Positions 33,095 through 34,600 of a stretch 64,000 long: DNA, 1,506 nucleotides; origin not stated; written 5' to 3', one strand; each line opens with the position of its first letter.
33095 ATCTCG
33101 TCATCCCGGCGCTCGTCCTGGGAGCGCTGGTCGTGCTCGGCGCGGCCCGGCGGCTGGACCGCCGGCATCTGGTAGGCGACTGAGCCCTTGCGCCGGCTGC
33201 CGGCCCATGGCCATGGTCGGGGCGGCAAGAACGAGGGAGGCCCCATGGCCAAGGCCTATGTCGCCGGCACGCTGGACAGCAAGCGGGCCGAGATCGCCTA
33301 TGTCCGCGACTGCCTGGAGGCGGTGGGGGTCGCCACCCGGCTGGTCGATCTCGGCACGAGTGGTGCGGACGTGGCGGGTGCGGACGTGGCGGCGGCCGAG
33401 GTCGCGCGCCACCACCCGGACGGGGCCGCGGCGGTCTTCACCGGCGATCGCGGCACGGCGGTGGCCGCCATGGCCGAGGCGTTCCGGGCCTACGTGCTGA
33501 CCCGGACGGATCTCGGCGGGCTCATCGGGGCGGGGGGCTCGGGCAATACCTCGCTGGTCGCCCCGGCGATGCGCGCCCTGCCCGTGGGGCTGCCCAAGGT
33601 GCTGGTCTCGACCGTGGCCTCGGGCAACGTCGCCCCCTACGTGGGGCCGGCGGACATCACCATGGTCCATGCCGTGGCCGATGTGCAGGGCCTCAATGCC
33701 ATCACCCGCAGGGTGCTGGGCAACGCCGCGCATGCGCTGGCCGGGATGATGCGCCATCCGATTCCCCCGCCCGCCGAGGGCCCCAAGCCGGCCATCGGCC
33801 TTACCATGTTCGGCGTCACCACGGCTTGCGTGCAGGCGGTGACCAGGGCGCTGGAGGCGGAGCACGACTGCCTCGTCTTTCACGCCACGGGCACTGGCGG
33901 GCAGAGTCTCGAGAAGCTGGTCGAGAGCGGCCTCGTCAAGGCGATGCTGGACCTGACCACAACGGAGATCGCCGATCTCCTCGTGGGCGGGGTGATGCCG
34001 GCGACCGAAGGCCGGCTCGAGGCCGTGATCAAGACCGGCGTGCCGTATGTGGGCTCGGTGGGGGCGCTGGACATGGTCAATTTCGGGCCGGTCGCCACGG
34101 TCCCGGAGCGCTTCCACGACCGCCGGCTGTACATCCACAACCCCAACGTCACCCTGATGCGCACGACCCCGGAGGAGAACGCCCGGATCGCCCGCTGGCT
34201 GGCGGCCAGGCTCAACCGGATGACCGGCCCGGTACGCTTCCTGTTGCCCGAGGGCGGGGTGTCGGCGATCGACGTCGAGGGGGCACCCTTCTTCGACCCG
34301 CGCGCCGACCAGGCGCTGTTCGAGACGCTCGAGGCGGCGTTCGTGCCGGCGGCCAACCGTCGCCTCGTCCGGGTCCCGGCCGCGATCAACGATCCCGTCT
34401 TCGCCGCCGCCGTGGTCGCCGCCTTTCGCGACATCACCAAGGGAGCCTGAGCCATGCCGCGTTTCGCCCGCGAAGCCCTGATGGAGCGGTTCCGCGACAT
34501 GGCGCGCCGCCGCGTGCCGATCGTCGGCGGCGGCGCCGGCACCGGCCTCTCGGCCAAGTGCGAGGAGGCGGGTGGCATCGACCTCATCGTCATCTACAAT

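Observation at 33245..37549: UPF0261 (Tm-1-like ATP-binding) + PEP-hydrolase-like pair wired to a split DhaM-type PTS phosphorelay where DhaK/DhaL would normally sit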

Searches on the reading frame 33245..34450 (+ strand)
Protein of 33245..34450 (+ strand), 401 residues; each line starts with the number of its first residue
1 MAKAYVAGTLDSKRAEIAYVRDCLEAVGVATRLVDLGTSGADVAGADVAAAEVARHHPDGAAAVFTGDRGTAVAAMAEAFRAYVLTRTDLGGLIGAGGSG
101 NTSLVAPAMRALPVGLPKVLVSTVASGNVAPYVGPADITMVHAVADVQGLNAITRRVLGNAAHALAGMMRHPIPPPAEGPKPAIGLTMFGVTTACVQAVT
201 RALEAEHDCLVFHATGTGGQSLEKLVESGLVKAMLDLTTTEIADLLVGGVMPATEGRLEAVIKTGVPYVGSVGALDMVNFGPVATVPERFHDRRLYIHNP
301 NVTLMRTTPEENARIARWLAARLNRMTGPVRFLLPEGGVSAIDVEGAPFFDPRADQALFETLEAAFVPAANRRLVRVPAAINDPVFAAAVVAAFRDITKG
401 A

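Call 3: search_protein_families(library=pfam, proteins=[window:33245-34450:+], max_evalue=0.001)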
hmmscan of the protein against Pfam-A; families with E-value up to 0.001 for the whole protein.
window:33245-34450:+ (401 aa): 2 families
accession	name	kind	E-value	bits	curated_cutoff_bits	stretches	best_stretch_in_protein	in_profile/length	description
PF23189.1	UPF0261_C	-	7.1e-90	300.5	27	1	181-397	1-217/218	Uncharacterised protein family (UPF0261) C-terminal domain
PF06792.17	UPF0261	-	1.3e-57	195.1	27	1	4-171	3-173/176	Uncharacterised protein family (UPF0261) N-terminal domain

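Call 4: search_protein_families(library=ncbifam, proteins=[window:33245-34450:+], max_evalue=0.001)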
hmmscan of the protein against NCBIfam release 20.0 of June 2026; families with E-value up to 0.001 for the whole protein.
window:33245-34450:+ (401 aa): 4 families
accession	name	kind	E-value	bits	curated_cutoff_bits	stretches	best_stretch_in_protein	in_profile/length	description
NF002673.0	PRK02399.1-1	equivalog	2.6e-182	606.3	520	1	3-399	4-400/404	hypothetical protein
NF002675.0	PRK02399.1-3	equivalog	1.2e-170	567.5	648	1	1-399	1-397/398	hypothetical protein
NF002674.0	PRK02399.1-2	subfamily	2.2e-133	445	335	1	3-399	4-402/410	hypothetical protein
NF002676.0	PRK02399.1-4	equivalog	6.7e-75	252.5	556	1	5-400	8-407/415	hypothetical protein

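Call 12: find_homologous_proteins(query=window:33245-34450:+, max_evalue=1e-20)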
Query window:33245-34450:+ (401 aa): 8000 proteins with E <= 1e-20 among 8000 candidates; the best 120 are listed.
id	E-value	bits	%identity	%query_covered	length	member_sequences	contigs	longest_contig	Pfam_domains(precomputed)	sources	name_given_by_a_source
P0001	7.6e-254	860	100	100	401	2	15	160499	PF23189.2,PF06792.18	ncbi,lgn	-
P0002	1.8e-219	747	86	100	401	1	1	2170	PF23189.2,PF06792.18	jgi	jgi:uncharacterized protein (UPF0261 family)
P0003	7.2e-211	719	85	100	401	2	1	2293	PF23189.2,PF06792.18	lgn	-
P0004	1.2e-197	675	81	99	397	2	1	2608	PF23189.2,PF06792.18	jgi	jgi:uncharacterized protein (UPF0261 family)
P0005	1.5e-196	671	81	96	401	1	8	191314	PF23189.2,PF06792.18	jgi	jgi:uncharacterized protein (UPF0261 family)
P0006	3.1e-196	670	77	99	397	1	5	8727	PF23189.2,PF06792.18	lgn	-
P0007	4.8e-196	670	79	96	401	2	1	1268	PF23189.2,PF06792.18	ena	-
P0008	3.0e-195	667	78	100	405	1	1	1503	PF23189.2,PF06792.18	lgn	-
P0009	3.2e-195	667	79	99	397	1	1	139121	PF23189.2,PF06792.18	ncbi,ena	-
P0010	7.9e-195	666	79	100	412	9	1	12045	PF23189.2,PF06792.18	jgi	jgi:uncharacterized protein (UPF0261 family)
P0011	2.2e-194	664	78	96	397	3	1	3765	PF23189.2,PF06792.18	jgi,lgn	-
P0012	3.2e-194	664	77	95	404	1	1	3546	PF23189.2,PF06792.18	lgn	-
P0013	2.8e-193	661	78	100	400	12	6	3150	PF23189.2,PF06792.18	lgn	-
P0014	1.9e-192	658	77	100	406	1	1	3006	PF23189.2,PF06792.18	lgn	-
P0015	7.0e-192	656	78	96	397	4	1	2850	PF23189.2,PF06792.18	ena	-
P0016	3.6e-190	650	77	100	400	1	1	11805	PF23189.2,PF06792.18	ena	-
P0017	2.9e-189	647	77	100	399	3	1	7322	PF23189.2,PF06792.18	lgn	-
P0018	7.0e-189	646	76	96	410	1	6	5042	PF23189.2,PF06792.18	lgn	-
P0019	4.8e-175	601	69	99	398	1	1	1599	PF23189.2,PF06792.18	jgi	jgi:uncharacterized protein (UPF0261 family)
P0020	2.3e-172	592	69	99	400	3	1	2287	PF23189.2,PF06792.18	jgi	jgi:uncharacterized protein (UPF0261 family)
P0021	4.9e-172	591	69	99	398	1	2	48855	PF23189.2,PF06792.18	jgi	jgi:uncharacterized protein (UPF0261 family)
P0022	5.3e-172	591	69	99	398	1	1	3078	PF23189.2,PF06792.18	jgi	jgi:uncharacterized protein (UPF0261 family)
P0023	5.9e-172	590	68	99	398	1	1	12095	PF23189.2,PF06792.18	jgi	jgi:uncharacterized protein (UPF0261 family)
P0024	6.6e-172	590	69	99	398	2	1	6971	PF23189.2,PF06792.18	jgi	jgi:uncharacterized protein (UPF0261 family)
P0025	8.7e-172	590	69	99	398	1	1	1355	PF23189.2,PF06792.18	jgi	jgi:uncharacterized protein (UPF0261 family)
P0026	1.9e-171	589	69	99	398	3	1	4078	PF23189.2,PF06792.18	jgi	jgi:uncharacterized protein (UPF0261 family)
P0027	2.1e-171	589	68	99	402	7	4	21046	PF23189.2,PF06792.18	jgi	jgi:uncharacterized protein (UPF0261 family)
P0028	2.2e-171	589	69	99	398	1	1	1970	PF23189.2,PF06792.18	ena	-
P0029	2.3e-171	588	68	99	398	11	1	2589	PF23189.2,PF06792.18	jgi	-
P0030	1.3e-170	586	68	99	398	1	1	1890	PF23189.2,PF06792.18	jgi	jgi:uncharacterized protein (UPF0261 family)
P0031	1.6e-170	586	68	99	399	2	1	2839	PF23189.2,PF06792.18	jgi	jgi:uncharacterized protein (UPF0261 family)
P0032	1.8e-170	586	69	100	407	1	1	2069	PF23189.2,PF06792.18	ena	-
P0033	2.1e-170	585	70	99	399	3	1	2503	PF23189.2,PF06792.18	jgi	jgi:uncharacterized protein (UPF0261 family)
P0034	2.9e-170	585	69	99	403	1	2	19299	PF23189.2,PF06792.18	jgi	jgi:uncharacterized protein (UPF0261 family)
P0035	3.0e-170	585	70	99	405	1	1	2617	PF23189.2,PF06792.18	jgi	jgi:uncharacterized protein (UPF0261 family)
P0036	2.3e-169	582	68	99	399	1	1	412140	PF23189.2,PF06792.18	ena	-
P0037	6.2e-169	581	70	99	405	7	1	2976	PF23189.2,PF06792.18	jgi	jgi:uncharacterized protein (UPF0261 family)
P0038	7.3e-169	580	67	99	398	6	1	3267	PF23189.2,PF06792.18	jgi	jgi:uncharacterized protein (UPF0261 family)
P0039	1.2e-168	580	68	99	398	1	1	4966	PF23189.2,PF06792.18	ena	-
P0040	2.2e-168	579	66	99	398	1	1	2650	PF23189.2,PF06792.18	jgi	jgi:uncharacterized protein (UPF0261 family)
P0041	3.7e-168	578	68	99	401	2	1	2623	PF23189.2,PF06792.18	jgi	jgi:uncharacterized protein (UPF0261 family)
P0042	9.8e-168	577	67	99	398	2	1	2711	PF23189.2,PF06792.18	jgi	jgi:uncharacterized protein (UPF0261 family)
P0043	9.9e-168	577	69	99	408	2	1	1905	PF23189.2,PF06792.18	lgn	-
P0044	2.2e-167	575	68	99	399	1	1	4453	PF23189.2,PF06792.18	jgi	jgi:uncharacterized protein (UPF0261 family)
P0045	3.1e-167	575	67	99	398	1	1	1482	PF23189.2,PF06792.18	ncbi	ncbi:MAG: Tm-1-like ATP-binding domain-containing protein [Alphaproteobacteria bacterium]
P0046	1.3e-166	573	70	98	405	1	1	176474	PF23189.2,PF06792.18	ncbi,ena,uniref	ncbi:Tm-1-like ATP-binding domain-containing protein [Benzoatithermus flavus]|uniref:UPF0261 protein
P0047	1.6e-166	573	68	99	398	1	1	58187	PF23189.2,PF06792.18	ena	-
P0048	2.2e-166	572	68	99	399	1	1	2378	PF23189.2,PF06792.18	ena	-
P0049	3.8e-166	571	66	99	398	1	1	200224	PF23189.2,PF06792.18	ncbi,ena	-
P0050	4.1e-166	571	69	98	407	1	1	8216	PF23189.2,PF06792.18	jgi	jgi:uncharacterized protein (UPF0261 family)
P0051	4.4e-166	571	66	99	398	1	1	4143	PF23189.2,PF06792.18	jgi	jgi:uncharacterized protein (UPF0261 family)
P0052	6.0e-166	571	67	99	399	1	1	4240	PF23189.2,PF06792.18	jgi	jgi:uncharacterized protein (UPF0261 family)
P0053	6.6e-166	571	66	99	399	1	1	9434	PF23189.2,PF06792.18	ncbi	-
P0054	6.7e-166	571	68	98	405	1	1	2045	PF23189.2,PF06792.18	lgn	-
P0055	9.4e-166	570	68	98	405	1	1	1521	PF23189.2,PF06792.18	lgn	-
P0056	1.2e-165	570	68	99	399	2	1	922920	PF23189.2,PF06792.18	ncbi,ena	-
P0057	1.6e-165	569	68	99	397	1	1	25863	PF23189.2,PF06792.18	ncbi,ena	-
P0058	1.7e-165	569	69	98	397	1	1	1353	PF23189.2,PF06792.18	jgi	jgi:uncharacterized protein (UPF0261 family)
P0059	1.7e-165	569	68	99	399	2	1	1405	PF23189.2,PF06792.18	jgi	jgi:uncharacterized protein (UPF0261 family)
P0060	1.7e-165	569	66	99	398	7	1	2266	PF23189.2,PF06792.18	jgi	jgi:uncharacterized protein (UPF0261 family)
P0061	1.8e-165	569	67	99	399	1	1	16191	PF23189.2,PF06792.18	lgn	-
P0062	2.1e-165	569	68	99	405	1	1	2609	PF23189.2,PF06792.18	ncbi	-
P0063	2.4e-165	569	66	100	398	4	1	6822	PF23189.2,PF06792.18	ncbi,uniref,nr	ncbi:Tm-1-like ATP-binding domain-containing protein [Geminicoccus flavidas]|uniref:Tm-1-like ATP-bi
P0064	2.5e-165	569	68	99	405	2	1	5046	PF23189.2,PF06792.18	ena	-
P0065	4.4e-165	568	68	99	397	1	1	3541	PF23189.2,PF06792.18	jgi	jgi:uncharacterized protein (UPF0261 family)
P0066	5.1e-165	568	68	99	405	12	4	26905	PF23189.2,PF06792.18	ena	-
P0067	5.4e-165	568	66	99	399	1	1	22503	PF23189.2,PF06792.18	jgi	jgi:uncharacterized protein (UPF0261 family)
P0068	5.6e-165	567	68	99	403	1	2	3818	PF23189.2,PF06792.18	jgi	jgi:uncharacterized protein (UPF0261 family)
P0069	5.7e-165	567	68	99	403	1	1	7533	PF23189.2,PF06792.18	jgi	jgi:uncharacterized protein (UPF0261 family)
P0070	5.9e-165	567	68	99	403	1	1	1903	PF23189.2,PF06792.18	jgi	jgi:uncharacterized protein (UPF0261 family)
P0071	6.8e-165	567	67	99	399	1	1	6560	PF23189.2,PF06792.18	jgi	jgi:uncharacterized protein (UPF0261 family)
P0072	7.6e-165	567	68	99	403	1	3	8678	PF23189.2,PF06792.18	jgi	jgi:uncharacterized protein (UPF0261 family)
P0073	9.8e-165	567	66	99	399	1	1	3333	PF23189.2,PF06792.18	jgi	jgi:uncharacterized protein (UPF0261 family)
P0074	1.0e-164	567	67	99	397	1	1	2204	PF23189.2,PF06792.18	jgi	jgi:uncharacterized protein (UPF0261 family)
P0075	1.1e-164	567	69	95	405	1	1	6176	PF23189.2,PF06792.18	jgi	jgi:uncharacterized protein (UPF0261 family)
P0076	1.1e-164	567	67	99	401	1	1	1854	PF23189.2,PF06792.18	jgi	jgi:uncharacterized protein (UPF0261 family)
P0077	1.2e-164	566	68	99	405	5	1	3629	PF23189.2,PF06792.18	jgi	jgi:uncharacterized protein (UPF0261 family)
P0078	1.3e-164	566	67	98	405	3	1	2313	PF23189.2,PF06792.18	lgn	-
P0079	1.4e-164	566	68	99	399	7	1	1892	PF23189.2,PF06792.18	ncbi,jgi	-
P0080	1.5e-164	566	67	98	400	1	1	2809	PF23189.2,PF06792.18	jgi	-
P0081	1.8e-164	566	67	99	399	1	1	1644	PF23189.2,PF06792.18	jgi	jgi:uncharacterized protein (UPF0261 family)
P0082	2.1e-164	566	68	99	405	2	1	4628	PF23189.2,PF06792.18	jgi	jgi:uncharacterized protein (UPF0261 family)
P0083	2.5e-164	565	67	99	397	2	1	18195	PF23189.2,PF06792.18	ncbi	ncbi:MAG: Tm-1-like ATP-binding domain-containing protein [Alphaproteobacteria bacterium]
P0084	2.6e-164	565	68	99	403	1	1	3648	PF23189.2,PF06792.18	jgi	jgi:uncharacterized protein (UPF0261 family)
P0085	2.8e-164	565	68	98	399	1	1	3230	PF23189.2,PF06792.18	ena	-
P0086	2.9e-164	565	67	99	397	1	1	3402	PF23189.2,PF06792.18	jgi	jgi:uncharacterized protein (UPF0261 family)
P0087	3.7e-164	565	66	99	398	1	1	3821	PF23189.2,PF06792.18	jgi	jgi:uncharacterized protein (UPF0261 family)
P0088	4.4e-164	565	67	99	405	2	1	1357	PF23189.2,PF06792.18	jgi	jgi:uncharacterized protein (UPF0261 family)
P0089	4.5e-164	565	67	99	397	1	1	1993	PF23189.2,PF06792.18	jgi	jgi:uncharacterized protein (UPF0261 family)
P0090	6.8e-164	564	66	100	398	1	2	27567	PF23189.2,PF06792.18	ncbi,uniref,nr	ncbi:Tm-1-like ATP-binding domain-containing protein [Geminicoccus harenae]|uniref:Tm-1-like ATP-bin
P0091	8.6e-164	564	68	99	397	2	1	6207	PF23189.2,PF06792.18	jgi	jgi:uncharacterized protein (UPF0261 family)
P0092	9.9e-164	563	65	99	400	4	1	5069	PF23189.2,PF06792.18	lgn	-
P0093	1.1e-163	563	67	98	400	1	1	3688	PF23189.2,PF06792.18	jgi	-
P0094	1.9e-163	562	66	99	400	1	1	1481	PF23189.2,PF06792.18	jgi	jgi:uncharacterized protein (UPF0261 family)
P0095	2.0e-163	562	67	99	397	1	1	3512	PF23189.2,PF06792.18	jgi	jgi:uncharacterized protein (UPF0261 family)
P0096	2.0e-163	562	68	99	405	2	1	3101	PF23189.2,PF06792.18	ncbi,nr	ncbi:MAG TPA: Tm-1-like ATP-binding domain-containing protein [Geminicoccaceae bacterium]|nr:Tm-1-li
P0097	2.3e-163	562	66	99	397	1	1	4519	PF23189.2,PF06792.18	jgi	jgi:uncharacterized protein (UPF0261 family)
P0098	2.6e-163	562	67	99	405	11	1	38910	PF23189.2,PF06792.18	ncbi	-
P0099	4.1e-163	561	67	98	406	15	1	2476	PF23189.2,PF06792.18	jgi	jgi:uncharacterized protein (UPF0261 family)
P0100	4.1e-163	561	68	99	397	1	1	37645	PF23189.2,PF06792.18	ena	-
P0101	5.0e-163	561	68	99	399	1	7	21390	PF23189.2,PF06792.18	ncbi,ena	-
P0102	5.7e-163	561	67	99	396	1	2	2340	PF23189.2,PF06792.18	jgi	jgi:uncharacterized protein (UPF0261 family)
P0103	6.2e-163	561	64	98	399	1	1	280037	PF23189.2,PF06792.18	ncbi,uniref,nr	ncbi:Tm-1-like ATP-binding domain-containing protein [Labrenzia sp. 011]|uniref:Tm-1-like ATP-bindin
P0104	7.8e-163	560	66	99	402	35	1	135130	PF23189.2,PF06792.18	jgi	jgi:uncharacterized protein (UPF0261 family)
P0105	8.5e-163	560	65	99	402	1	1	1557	PF23189.2,PF06792.18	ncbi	ncbi:MAG TPA: Tm-1-like ATP-binding domain-containing protein [Inquilinus sp.]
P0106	8.7e-163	560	66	99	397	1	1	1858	PF23189.2,PF06792.18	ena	-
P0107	8.8e-163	560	67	98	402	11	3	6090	PF23189.2,PF06792.18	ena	-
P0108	1.0e-162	560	66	99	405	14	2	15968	PF23189.2,PF06792.18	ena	-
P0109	1.3e-162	560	67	100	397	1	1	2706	PF23189.2,PF06792.18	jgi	jgi:uncharacterized protein (UPF0261 family)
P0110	1.4e-162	560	66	98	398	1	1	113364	PF23189.2,PF06792.18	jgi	jgi:uncharacterized protein (UPF0261 family)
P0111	1.5e-162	559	65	99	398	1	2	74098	PF23189.2,PF06792.18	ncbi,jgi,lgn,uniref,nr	ncbi:MAG TPA: Tm-1-like ATP-binding domain-containing protein [Geminicoccus sp.]|jgi:uncharacterized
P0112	2.3e-162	559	66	99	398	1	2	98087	PF23189.2,PF06792.18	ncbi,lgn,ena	-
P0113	2.4e-162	559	66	99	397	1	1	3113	PF23189.2,PF06792.18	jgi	jgi:uncharacterized protein (UPF0261 family)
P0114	2.4e-162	559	67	99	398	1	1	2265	PF23189.2,PF06792.18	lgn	-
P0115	2.5e-162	559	67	98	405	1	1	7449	PF23189.2,PF06792.18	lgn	-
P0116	2.7e-162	559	67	99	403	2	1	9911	PF23189.2,PF06792.18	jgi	jgi:uncharacterized protein (UPF0261 family)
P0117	2.9e-162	559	63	99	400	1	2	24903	PF23189.2,PF06792.18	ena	-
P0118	3.0e-162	559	66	99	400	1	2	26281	PF23189.2,PF06792.18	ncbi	ncbi:MAG: Tm-1-like ATP-binding domain-containing protein [Geminicoccaceae bacterium]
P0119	3.6e-162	558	67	99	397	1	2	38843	PF23189.2,PF06792.18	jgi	jgi:uncharacterized protein (UPF0261 family)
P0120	4.5e-162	558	66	99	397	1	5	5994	PF23189.2,PF06792.18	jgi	jgi:uncharacterized protein (UPF0261 family)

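Call 15: find_related_loci(query=A1, collection=genome_contigs, flank=10000)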
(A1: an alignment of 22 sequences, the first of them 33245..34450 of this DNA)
Query A1 (401 aa) in genome_contigs; peptide patterns used: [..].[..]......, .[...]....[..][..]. (x = any residue, [..] = any of these).
600 stretches matched a pattern (row limit reached: there are more); 583 encode a relative of the query (tblastn E <= 1e-3); the best 80 are kept; 80 distinct loci.
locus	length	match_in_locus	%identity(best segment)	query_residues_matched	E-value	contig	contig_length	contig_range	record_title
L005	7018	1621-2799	64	4-398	4e-163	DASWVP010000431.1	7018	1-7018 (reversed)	MAG TPA_asm: Azospirillum sp. isolate SMAG_U3633 k141_533110, whole genome shotgun sequence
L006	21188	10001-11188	63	4-401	2e-162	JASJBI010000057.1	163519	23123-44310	MAG: Alphaproteobacteria bacterium isolate MO_074.B3 MO_074.c_701, whole genome shotgun sequence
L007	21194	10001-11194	66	3-397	1e-161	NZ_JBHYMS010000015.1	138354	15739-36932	Inquilinus sp. NPDC058860 NPDC058860_T48_H10.ctg-0015, whole genome shotgun sequence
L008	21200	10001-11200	62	3-399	2e-161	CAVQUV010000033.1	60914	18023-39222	MAG: uncultured beta proteobacterium isolate MFD10007.bin.1.21 genome assembly, contig: contig_91226, whole genome shotg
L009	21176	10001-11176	63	4-397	1e-159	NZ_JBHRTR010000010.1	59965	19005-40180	Marinibaculum pumilum strain KCTC 42964 velvet_auto_83_10, whole genome shotgun sequence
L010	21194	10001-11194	61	4-401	4e-157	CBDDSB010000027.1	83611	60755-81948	uncultured bacterium isolate s10a_84 genome assembly, contig: k141_668202, whole genome shotgun sequence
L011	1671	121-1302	61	4-397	8e-171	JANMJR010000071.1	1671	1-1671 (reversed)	MAG: Pseudomonadota bacterium isolate OTE_64_metabat_352 OTE_64_k141_3457806, whole genome shotgun sequence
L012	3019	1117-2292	62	4-397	1e-164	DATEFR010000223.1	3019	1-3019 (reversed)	MAG TPA_asm: Burkholderiaceae bacterium isolate SMAG_U8764 k141_1778203, whole genome shotgun sequence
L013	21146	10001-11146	65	1-382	5e-156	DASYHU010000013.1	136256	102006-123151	MAG TPA_asm: Roseococcus sp. isolate SMAG_U4248 k141_6274, whole genome shotgun sequence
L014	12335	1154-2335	64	4-397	2e-156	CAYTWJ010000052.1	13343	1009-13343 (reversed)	MAG TPA_asm: uncultured Rhodospirillaceae bacterium isolate binchicken_co107_23 genome assembly, contig: NODE_10814_leng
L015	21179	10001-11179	62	4-398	3e-156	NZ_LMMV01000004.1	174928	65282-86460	Pseudorhodoferax sp. Leaf267 contig_12, whole genome shotgun sequence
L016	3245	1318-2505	67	2-397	4e-163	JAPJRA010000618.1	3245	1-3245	MAG: Geminicoccaceae bacterium isolate RAGGC_302 NODE_10504_length_3245_cov_6.087147, whole genome shotgun sequence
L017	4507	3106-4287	60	4-399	1e-158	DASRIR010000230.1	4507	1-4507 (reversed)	MAG TPA_asm: Burkholderiales bacterium isolate SMAG_U10115 k141_1906695, whole genome shotgun sequence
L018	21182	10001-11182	59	4-398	6e-155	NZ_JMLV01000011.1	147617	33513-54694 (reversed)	Fodinicurvata fenggangensis DSM 21160 BP38DRAFT_scaffold00011.11_C, whole genome shotgun sequence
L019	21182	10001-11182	63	4-397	2e-154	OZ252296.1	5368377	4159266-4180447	MAG: Inquilinaceae bacterium isolate 8c5b4bd8-3f7a-4eba-a8aa-c6be87d0db72 genome assembly, chromosome: 1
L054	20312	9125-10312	60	5-398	5e-150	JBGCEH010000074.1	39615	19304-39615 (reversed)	MAG: Granulosicoccus sp. isolate SGMAG-52 contig74, whole genome shotgun sequence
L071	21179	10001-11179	57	4-398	7e-148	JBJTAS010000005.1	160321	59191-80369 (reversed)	MAG: Oxalobacteraceae bacterium isolate samp_4332_VAMB_1178 samp_4332_112594, whole genome shotgun sequence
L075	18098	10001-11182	60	4-398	2e-147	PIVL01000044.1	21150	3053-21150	MAG: Rhodobacteraceae bacterium isolate Glo_4 GloG15_CONTIG2808, whole genome shotgun sequence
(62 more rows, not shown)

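Call 19: find_encoding_contigs(protein=P0001, flank=10000, max_places=4)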
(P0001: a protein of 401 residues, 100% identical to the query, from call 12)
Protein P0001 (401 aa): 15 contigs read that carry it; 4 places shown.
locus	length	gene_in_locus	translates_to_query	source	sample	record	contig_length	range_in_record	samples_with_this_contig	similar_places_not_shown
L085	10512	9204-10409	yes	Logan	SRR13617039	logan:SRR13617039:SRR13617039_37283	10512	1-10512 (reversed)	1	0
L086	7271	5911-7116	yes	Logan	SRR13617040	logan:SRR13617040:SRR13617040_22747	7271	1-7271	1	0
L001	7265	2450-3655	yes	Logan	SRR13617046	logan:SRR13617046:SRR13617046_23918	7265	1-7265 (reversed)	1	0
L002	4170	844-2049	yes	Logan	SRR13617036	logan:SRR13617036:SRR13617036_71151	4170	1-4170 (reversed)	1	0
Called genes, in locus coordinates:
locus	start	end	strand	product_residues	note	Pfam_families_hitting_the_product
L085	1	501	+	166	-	?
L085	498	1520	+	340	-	PF00044:Gp_dh_N, PF02800:Gp_dh_C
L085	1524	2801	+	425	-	PF07690:MFS_1 (weak)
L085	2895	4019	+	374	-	PF25917:BSH_RND (weak), PF25973:BSH_CzcB (weak), PF25954:Beta-barrel_RND_2, PF25967:RND-MFP_C (weak), PF25975:CzcB_C, PF25989:YknX_C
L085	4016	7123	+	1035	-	PF00873:ACR_tran, PF03176:MMPL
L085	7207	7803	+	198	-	PF00300:His_Phos_1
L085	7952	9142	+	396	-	PF07690:MFS_1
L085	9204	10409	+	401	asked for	PF06792:UPF0261, PF23189:UPF0261_C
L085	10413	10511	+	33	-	?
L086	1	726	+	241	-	?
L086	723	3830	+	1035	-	PF00873:ACR_tran, PF03176:MMPL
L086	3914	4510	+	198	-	PF00300:His_Phos_1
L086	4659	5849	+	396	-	PF07690:MFS_1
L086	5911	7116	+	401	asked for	PF06792:UPF0261, PF23189:UPF0261_C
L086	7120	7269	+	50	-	?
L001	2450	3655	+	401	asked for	PF06792:UPF0261, PF23189:UPF0261_C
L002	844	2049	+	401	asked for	PF06792:UPF0261, PF23189:UPF0261_C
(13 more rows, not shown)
